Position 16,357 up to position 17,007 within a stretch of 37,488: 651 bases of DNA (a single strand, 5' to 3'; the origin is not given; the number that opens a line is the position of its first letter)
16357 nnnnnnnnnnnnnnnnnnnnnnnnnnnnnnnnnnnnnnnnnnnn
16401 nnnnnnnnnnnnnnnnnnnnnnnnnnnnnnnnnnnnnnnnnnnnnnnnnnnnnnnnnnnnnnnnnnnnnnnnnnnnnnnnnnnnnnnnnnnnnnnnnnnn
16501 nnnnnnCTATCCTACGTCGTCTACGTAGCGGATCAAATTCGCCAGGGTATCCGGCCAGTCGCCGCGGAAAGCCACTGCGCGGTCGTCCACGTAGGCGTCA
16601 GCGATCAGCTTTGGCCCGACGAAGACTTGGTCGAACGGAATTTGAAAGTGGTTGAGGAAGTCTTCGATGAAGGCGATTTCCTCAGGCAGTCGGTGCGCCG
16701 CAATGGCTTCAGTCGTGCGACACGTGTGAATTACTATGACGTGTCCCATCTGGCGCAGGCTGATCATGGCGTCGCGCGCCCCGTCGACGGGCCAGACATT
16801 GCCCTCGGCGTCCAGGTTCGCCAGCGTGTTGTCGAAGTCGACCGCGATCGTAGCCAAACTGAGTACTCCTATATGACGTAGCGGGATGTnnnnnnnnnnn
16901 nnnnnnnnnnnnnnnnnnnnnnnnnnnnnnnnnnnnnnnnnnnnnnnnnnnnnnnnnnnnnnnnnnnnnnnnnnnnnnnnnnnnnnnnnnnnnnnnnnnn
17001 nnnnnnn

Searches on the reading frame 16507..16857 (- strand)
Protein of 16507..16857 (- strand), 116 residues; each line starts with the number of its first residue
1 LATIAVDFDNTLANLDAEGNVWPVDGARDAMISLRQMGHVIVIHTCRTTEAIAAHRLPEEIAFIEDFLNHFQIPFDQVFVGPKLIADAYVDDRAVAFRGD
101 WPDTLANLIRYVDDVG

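Call 8: search_protein_families(library=pfam, proteins=[window:16507-16857:-], max_evalue=0.01)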
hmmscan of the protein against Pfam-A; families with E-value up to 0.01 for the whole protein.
window:16507-16857:- (116 aa): 0 families

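Call 9: search_protein_families(library=ncbifam, proteins=[window:16507-16857:-], max_evalue=0.01)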
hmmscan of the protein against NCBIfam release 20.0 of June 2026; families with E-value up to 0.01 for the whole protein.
window:16507-16857:- (116 aa): 4 families
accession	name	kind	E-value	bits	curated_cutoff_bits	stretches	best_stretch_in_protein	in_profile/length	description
TIGR01689.1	EcbF-BcbF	subfamily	4.6e-07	29.8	162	1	1-96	1-103/126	capsule biosynthesis phosphatase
TIGR01662.1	HAD-SF-IIIA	subfamily_domain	8.8e-05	22.6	44.6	1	3-81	2-84/141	HAD-IIIA family hydrolase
NF046079.1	HAD_phos_BT0820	equivalog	0.00035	20.9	165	1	3-103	2-105/137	BT0820 family HAD-type phosphatase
TIGR03351.1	PhnX-like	hypoth_equivalog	0.0062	16.5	218.9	1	3-46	68-111/220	phosphonatase-like hydrolase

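Call 14: search_solved_structures(query=window:16507-16857:-, max_evalue=10, show_alignments=3)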
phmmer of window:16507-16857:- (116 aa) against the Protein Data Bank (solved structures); distinct sequences matched with E-value up to 10: 6.
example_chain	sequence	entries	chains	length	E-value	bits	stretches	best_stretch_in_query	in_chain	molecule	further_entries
1xpj_A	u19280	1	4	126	1.2e-05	28.5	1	3-96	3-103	hypothetical protein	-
2obb_A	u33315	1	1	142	0.49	13.7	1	3-102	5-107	Hypothetical protein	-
6a4e_A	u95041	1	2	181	1.2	12.4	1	6-76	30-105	Oligoribonuclease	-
6a4a_A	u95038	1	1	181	1.3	12.4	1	6-76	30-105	Oligoribonuclease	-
6a4d_A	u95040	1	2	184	1.3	12.3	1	6-76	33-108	Oligoribonuclease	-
6a4f_A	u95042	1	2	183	1.3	12.3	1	6-76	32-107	Oligoribonuclease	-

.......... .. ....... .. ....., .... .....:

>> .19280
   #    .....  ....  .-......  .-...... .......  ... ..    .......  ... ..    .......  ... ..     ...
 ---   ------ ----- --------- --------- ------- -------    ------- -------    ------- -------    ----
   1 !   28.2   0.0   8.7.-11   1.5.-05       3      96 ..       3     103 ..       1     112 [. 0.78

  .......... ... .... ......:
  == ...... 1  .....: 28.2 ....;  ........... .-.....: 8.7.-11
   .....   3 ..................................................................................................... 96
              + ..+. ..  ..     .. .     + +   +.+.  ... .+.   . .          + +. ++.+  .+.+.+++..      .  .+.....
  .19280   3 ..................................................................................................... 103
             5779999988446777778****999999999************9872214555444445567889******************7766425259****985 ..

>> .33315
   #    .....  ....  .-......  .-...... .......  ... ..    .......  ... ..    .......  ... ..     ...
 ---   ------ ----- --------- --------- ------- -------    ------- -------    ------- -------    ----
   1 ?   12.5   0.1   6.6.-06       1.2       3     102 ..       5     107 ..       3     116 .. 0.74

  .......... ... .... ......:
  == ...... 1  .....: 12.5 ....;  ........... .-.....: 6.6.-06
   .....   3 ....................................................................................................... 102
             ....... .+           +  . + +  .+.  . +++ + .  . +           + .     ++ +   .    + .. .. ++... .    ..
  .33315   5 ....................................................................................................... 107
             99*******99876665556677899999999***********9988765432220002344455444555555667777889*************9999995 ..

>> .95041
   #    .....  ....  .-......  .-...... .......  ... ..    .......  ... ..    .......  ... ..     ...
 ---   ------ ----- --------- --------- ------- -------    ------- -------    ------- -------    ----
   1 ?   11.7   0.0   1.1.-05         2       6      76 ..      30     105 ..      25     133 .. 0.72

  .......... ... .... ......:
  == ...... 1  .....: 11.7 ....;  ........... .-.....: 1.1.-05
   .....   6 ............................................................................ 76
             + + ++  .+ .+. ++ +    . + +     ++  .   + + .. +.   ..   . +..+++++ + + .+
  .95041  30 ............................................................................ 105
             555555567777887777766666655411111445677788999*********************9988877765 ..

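Call 16: find_homologous_proteins(query=window:16507-16857:-, max_evalue=0.001)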
Query window:16507-16857:- (116 aa): 25 proteins with E <= 0.001 among 27 candidates.
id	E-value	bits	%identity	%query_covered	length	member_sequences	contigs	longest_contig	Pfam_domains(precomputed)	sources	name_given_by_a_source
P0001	4.5e-72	257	100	100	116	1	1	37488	-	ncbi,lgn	-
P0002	3.3e-61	222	84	100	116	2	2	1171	-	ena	-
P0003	1.1e-47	179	69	97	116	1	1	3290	-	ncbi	-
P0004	6.6e-35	137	61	93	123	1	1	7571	PF06941.18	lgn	-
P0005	4.5e-33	132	55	95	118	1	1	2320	-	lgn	-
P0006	2.6e-29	119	57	90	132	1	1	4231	-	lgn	-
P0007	1.3e-28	117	51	97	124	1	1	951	-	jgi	jgi:hypothetical protein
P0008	4.8e-28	115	51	93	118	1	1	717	-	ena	-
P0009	3.0e-26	110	51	91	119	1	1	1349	-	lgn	-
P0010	6.0e-26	109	60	78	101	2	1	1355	-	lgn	-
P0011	7.9e-26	108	48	97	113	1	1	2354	-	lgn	-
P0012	2.3e-24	103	49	94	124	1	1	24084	-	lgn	-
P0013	4.1e-24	103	47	95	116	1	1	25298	-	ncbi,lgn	-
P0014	6.1e-24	102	52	85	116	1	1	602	-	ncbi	-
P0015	3.8e-23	100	50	84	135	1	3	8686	-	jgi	jgi:predicted phosphatase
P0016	7.4e-23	99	49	91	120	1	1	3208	-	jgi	jgi:hypothetical protein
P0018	4.4e-20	90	44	94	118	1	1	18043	-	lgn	-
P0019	2.3e-19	87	42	95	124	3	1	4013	-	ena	-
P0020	3.0e-19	87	45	94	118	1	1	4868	-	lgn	-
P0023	1.0e-10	59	39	93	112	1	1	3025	-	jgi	jgi:hypothetical protein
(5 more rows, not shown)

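Call 18: find_encoding_contigs(protein=P0013, flank=10000, max_places=3)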
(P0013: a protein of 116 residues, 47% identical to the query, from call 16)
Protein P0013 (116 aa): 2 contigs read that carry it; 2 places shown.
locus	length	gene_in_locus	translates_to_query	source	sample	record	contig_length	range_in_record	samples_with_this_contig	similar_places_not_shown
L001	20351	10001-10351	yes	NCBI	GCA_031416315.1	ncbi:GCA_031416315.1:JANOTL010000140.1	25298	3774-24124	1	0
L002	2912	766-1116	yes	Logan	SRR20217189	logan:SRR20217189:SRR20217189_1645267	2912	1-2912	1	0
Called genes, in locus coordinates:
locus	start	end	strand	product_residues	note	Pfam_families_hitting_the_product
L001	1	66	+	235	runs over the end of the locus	-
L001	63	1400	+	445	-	PF03109:ABC1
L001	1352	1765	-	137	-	-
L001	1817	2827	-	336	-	PF13524:Glyco_trans_1_2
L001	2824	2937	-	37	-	-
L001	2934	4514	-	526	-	PF00962:A_deaminase, PF19326:AMP_deaminase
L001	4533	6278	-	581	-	PF02543:Carbam_trans_N, PF16861:Carbam_trans_C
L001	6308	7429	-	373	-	PF13439:Glyco_transf_4 (weak), PF13524:Glyco_trans_1_2 (weak), PF00534:Glycos_transf_1, PF26337:Gtf3_C (weak)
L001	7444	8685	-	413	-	PF13439:Glyco_transf_4, PF13579:Glyco_trans_4_4 (weak), PF20706:GT4-conflict (weak), PF00534:Glycos_transf_1, PF13692:Glyco_trans_1_4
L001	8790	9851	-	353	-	-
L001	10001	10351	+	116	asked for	-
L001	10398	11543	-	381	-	-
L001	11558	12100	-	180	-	PF10531:SLBB, PF22461:SLBB_2 (weak)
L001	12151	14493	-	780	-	PF01656:CbiA (faint), PF10609:ParA (weak), PF13614:AAA_31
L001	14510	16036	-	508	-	-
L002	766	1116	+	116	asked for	-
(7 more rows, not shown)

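Call 19: find_encoding_contigs(protein=P0012, flank=10000, max_places=3)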
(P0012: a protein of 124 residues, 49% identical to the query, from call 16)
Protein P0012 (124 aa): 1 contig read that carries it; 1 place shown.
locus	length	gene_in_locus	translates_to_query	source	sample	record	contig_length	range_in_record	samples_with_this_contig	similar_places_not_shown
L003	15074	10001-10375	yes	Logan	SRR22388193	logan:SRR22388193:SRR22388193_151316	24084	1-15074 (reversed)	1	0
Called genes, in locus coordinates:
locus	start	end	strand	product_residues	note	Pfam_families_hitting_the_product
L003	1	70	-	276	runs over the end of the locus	-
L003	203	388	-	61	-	-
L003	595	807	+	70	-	PF00403:HMA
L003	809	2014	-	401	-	-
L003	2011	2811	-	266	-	PF02397:Bac_transf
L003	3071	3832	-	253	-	PF05050:Methyltransf_21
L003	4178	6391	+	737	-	PF01656:CbiA (faint), PF13614:AAA_31 (weak)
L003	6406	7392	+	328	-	-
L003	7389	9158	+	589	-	PF00005:ABC_tran, PF02463:SMC_N (faint), PF13304:AAA_21 (faint)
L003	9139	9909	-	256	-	PF03808:Glyco_tran_WecG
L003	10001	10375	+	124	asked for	-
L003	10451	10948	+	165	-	PF10531:SLBB, PF22461:SLBB_2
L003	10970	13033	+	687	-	PF04305:DUF455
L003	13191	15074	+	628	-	?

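Call 22: find_encoding_contigs(protein=P0001, flank=2000, max_places=3)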
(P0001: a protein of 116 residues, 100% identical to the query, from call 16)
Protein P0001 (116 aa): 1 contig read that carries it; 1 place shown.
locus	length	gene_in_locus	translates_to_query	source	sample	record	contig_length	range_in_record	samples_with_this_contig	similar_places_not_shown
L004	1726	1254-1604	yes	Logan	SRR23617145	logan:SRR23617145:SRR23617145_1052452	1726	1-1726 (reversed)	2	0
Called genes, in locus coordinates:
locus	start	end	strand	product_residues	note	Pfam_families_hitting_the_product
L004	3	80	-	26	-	?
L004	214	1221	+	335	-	PF01370:Epimerase, PF16363:GDP_Man_Dehyd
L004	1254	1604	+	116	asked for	-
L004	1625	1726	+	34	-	?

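Call 27: predict_structure(alignment_id=A2)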
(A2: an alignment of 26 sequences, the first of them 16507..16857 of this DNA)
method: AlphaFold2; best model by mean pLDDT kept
length: 116 residues; sequences in the alignment: 26
mean_pLDDT: 92.1   pTM: 0.84
mean pLDDT of the five models: 92.1, 92.0, 91.4, 91.1, 89.5
residues with pLDDT >= 90: 86; 70-90: 27; 50-70: 3; < 50: 0
segments of 3 or more residues with pLDDT < 50: none
pLDDT, mean of each block of 10 residues (from residue 1): 95 94 96 97 95 96 98 97 90 79 86 76
secondary structure, 60 per line:
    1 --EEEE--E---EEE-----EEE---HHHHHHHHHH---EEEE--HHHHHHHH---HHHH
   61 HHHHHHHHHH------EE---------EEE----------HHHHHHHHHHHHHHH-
elements in order: E3-6 E13-15 E21-23 H27-36 E40-43 H46-53 H57-70 E88-90 H101-115

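Call 29: find_related_loci(query=A2, collection=genome_contigs, flank=10000)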
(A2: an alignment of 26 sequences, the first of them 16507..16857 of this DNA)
Query A2 (116 aa) in genome_contigs; peptide patterns used: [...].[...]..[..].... (x = any residue, [..] = any of these).
133 stretches matched a pattern; 95 encode a relative of the query (tblastn E <= 1e-3); the best 80 are kept; 80 distinct loci.
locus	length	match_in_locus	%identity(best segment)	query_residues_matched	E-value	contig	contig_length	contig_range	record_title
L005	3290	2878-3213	69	1-112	1e-52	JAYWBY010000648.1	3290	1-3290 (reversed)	MAG: Pseudomonadota bacterium isolate GL94_DN_concoct_230 GL94_DN_concoct_230_647, whole genome shotgun sequence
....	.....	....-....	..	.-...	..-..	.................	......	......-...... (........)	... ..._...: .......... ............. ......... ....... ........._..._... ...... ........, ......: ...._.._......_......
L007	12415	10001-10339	47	1-113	1e-32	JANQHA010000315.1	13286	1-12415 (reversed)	MAG: Oligoflexales bacterium isolate PL23b_bin.73 k99_69217, whole genome shotgun sequence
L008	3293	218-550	51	4-114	1e-32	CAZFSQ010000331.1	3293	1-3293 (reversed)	MAG TPA_asm: uncultured Oligoflexales bacterium isolate SRP150892_co2_109 genome assembly, contig: NODE_55763_length_329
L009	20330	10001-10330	47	1-110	5e-29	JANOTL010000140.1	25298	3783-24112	MAG: Pseudomonadota bacterium isolate VAR_39_metabat_297 VAR_39_k141_5698549, whole genome shotgun sequence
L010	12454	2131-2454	46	3-110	4e-27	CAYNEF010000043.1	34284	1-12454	MAG TPA_asm: uncultured Pseudobdellovibrionaceae bacterium isolate SRP278252_co1_294 genome assembly, contig: NODE_1917_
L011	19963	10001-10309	45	3-105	6e-24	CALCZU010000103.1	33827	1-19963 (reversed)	MAG TPA_asm: uncultured Bdellovibrionales bacterium isolate SRR6231156_bin.99_CONCOCT_v1.1_MAG genome assembly, contig:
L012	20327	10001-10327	44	4-112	1e-22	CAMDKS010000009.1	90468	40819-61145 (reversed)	MAG: Bdellovibrio sp. ZAP7 isolate MsH-30jul19-160 genome assembly, contig: MsH-30jul19-C345, whole genome shotgun seque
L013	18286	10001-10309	43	1-103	4e-23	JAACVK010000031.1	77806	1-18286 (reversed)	MAG: bacterium isolate CG_2015-01t_44_12 CG_2015-01t_curated_scaffold_91, whole genome shotgun sequence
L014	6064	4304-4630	36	3-108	7e-19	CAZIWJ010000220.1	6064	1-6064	MAG TPA_asm: uncultured Roseivirgaceae bacterium isolate binchicken_co8_373 genome assembly, contig: NODE_26106_length_6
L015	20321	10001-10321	37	2-106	2e-17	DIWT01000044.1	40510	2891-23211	MAG TPA_asm: bacterium UBP15_UBA6099 isolate UBA6099 UBA6099_contig_15054, whole genome shotgun sequence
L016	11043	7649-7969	38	2-106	4e-15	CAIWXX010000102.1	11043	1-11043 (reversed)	MAG: uncultured Acidobacteria bacterium isolate AlinenSediments_bin-3382 genome assembly, contig: bin-3382:102/183, whol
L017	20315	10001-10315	37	3-105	2e-14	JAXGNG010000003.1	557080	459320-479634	MAG: Spirochaetota bacterium isolate AnMBR.bin250 bin250_3, whole genome shotgun sequence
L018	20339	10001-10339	39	1-111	4e-13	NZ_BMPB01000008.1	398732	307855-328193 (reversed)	Parabacteroides faecis strain JCM 18682 sequence08, whole genome shotgun sequence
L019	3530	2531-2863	32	4-112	9e-13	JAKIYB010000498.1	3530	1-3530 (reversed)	MAG: Armatimonadota bacterium isolate UR.bin144 NODE_498_length_3530_cov_1.017087, whole genome shotgun sequence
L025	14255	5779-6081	33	4-111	3e-9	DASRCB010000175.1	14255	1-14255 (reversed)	MAG TPA_asm: Bryobacteraceae bacterium isolate SMAG_U9942 k141_683280, whole genome shotgun sequence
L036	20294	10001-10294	31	4-108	5e-8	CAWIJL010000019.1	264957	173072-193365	MAG: uncultured Solibacteraceae bacterium isolate MFD04944.bin.3.213 genome assembly, contig: contig_51150, whole genome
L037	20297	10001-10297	32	4-109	5e-8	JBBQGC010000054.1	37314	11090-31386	MAG: Bryobacterales bacterium isolate Co_metawrap_987 Cmw_987_k141_757644_length_37314_cov_11.9988, whole genome shotgun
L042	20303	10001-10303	31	4-111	2e-7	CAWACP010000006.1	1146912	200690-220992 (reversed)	MAG: uncultured Acidobacteriota bacterium isolate MFD09286.bin.1.87 genome assembly, contig: contig_38739, whole genome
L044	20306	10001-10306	30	3-111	3e-7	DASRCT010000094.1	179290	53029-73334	MAG TPA_asm: Bryobacteraceae bacterium isolate SMAG_U9960 k141_415556, whole genome shotgun sequence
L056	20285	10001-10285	29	3-95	1e-6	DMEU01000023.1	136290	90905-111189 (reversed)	MAG TPA_asm: Candidatus Omnitrophota bacterium isolate UBA9636 contig_205, whole genome shotgun sequence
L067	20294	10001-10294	29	4-108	2e-6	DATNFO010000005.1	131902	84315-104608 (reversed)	MAG TPA_asm: Candidatus Limnocylindrales bacterium isolate SMAG_U11297 k141_1869411, whole genome shotgun sequence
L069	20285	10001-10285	29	4-105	4e-6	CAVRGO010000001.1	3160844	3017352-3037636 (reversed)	MAG: uncultured Acidobacteriota bacterium isolate MFD05442.bin.1.279 genome assembly, contig: contig_13462, whole genome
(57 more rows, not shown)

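Call 31: fold_search(model_id=the predicted structure, library=pdb)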
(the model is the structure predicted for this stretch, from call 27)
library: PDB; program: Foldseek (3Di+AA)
matches with E <= 10: 798; with E <= 0.001: 2
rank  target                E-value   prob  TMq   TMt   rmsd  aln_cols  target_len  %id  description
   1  2obb                  1.3e-04  1.00  0.67  0.64   3.7       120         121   24  Structure of the conserved protein coded by locus BT_0820 from Bacteroides thetaiotaomicron (released 2007-01-16)
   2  1xpj_A                6.7e-04  1.00  0.64  0.61   5.1       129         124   25  Crystal Structure of MCSG Target APC26283 from Vibrio cholerae (released 2004-10-19)
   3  2gmw_A                2.8e-03  0.99  0.47  0.32   9.6       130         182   18  Crystal Structure of D,D-heptose 1.7-bisphosphate phosphatase from E. Coli. (released 2007-04-10)
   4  9iqw_B                5.4e-03  1.00  0.60  0.53   5.6       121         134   21  phage HY126 encoded D-arabinose 1,5-diphosphate phosphatase AfhF (released 2025-07-16)
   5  9iqw_E                6.1e-03  1.00  0.60  0.55   5.6       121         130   21  phage HY126 encoded D-arabinose 1,5-diphosphate phosphatase AfhF (released 2025-07-16)
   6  3l8e_B                6.1e-03  1.00  0.47  0.31   4.5        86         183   20  Crystal Structure of apo form of D,D-heptose 1.7-bisphosphate phosphatase from E. Coli (released 2010-02-02)
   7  9iqw_A                6.5e-03  1.00  0.59  0.56   5.6       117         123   21  phage HY126 encoded D-arabinose 1,5-diphosphate phosphatase AfhF (released 2025-07-16)
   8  2gmw_B                7.0e-03  1.00  0.47  0.31   4.4        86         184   20  Crystal Structure of D,D-heptose 1.7-bisphosphate phosphatase from E. Coli. (released 2007-04-10)
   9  2fpr_A                8.5e-03  0.99  0.46  0.37   6.6       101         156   16  Crystal structure the N-terminal domain of E. coli HisB. Apo Mg model. (released 2006-09-05)
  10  1yj5_A                9.7e-03  0.99  0.47  0.16   4.4        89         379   25  Molecular architecture of mammalian polynucleotide kinase, a DNA repair enzyme (released 2005-03-15)
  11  3l8e_A                9.7e-03  0.97  0.48  0.32   9.8       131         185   18  Crystal Structure of apo form of D,D-heptose 1.7-bisphosphate phosphatase from E. Coli (released 2010-02-02)
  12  2fpr_B                1.0e-02  1.00  0.47  0.36   5.2        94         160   16  Crystal structure the N-terminal domain of E. coli HisB. Apo Mg model. (released 2006-09-05)
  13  3l8h_A                1.0e-02  0.95  0.43  0.30   8.4       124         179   16  Crystal Structure of D,D-heptose 1.7-bisphosphate phosphatase from B. bronchiseptica complexed with magnesium and phos (released 2010-02-02)
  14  4xru_D                1.3e-02  0.98  0.43  0.18   7.9       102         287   16  Structure of Pnkp1/Rnl/Hen1 complex (released 2015-04-22)
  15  3e81_A                1.3e-02  0.87  0.41  0.31  10.7       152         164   18  Structure-function Analysis of 2-Keto-3-deoxy-D-glycero-D-galacto-nononate-9-phosphate (KDN) Phosphatase Defines a New (released 2008-11-04)
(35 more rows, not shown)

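Call 33: search_protein_representatives(alignment_id=A2)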
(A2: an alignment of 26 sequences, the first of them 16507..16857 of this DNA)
Query: 26 sequences, 118 profile positions. Proteins with E-value up to 0.001 (for the whole library): 10393; up to 1e-10: 2737; up to 1e-30: 10. The best 150 are listed.
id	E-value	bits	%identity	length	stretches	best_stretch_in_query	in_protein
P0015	3.6e-42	159.2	-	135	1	3-115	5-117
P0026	1.6e-40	153.9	-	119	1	1-113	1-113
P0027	8.8e-39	148.3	-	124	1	2-111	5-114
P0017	1.8e-38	147.3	-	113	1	1-112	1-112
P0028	6.7e-38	145.4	-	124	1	1-115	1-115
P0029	8.9e-36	138.6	-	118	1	2-113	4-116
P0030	5.6e-34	132.8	-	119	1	1-114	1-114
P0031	7.6e-34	132.4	-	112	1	1-112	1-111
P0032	1.9e-33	131.1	-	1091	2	3-109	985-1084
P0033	5.5e-32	126.4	-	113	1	3-106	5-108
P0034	4.2e-30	120.3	-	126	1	3-113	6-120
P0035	9.1e-30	119.2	-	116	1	1-111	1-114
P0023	6.5e-29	116.4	-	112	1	1-114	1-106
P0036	8.6e-29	116.1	-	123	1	2-113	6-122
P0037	9.5e-28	112.7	-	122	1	2-110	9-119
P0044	6.6e-26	106.8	-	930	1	3-109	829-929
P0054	4.0e-25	104.2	-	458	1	2-114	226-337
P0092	4.1e-23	97.7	-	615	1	2-111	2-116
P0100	6.4e-23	97.1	-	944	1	2-108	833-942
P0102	7.2e-23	96.9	-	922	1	3-110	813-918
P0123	2.7e-22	95.1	-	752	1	4-109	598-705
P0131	3.6e-22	94.7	-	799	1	3-109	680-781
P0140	5.5e-22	94.1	-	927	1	3-111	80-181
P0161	1.3e-21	92.9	-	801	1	4-114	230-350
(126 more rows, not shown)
